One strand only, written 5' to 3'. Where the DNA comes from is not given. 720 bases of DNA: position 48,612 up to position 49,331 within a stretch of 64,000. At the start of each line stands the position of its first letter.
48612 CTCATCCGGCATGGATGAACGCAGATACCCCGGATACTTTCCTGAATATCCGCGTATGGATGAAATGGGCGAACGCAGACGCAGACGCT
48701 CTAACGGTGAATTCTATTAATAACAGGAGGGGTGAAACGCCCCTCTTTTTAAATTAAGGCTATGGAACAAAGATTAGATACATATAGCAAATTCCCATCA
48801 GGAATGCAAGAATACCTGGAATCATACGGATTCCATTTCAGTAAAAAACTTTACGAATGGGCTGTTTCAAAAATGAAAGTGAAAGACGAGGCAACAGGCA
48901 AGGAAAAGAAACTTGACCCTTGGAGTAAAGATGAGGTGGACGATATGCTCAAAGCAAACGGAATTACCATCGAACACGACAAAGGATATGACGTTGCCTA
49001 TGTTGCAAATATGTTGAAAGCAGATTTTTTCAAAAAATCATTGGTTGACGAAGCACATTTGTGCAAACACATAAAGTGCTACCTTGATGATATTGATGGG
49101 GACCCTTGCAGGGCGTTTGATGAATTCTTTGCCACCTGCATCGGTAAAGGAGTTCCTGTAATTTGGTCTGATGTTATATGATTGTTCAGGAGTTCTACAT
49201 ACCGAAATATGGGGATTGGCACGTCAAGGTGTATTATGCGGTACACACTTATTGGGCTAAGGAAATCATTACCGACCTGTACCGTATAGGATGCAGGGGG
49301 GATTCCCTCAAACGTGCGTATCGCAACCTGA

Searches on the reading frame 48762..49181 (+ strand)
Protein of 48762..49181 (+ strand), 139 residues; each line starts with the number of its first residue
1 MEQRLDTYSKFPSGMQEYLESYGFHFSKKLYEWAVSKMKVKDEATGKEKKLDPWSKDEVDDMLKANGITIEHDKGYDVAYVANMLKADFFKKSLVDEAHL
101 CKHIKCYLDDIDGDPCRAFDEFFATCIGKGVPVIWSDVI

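Call 54: search_protein_families(library=pfam, proteins=[window:48762-49181:+], max_evalue=0.01)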
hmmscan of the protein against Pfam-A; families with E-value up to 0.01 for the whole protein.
window:48762-49181:+ (139 aa): 1 family
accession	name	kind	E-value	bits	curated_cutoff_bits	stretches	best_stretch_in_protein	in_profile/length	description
PF25223.1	DUF7841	-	9.9e-23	81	25.2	1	14-137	3-112/114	Domain of unknown function (DUF7841)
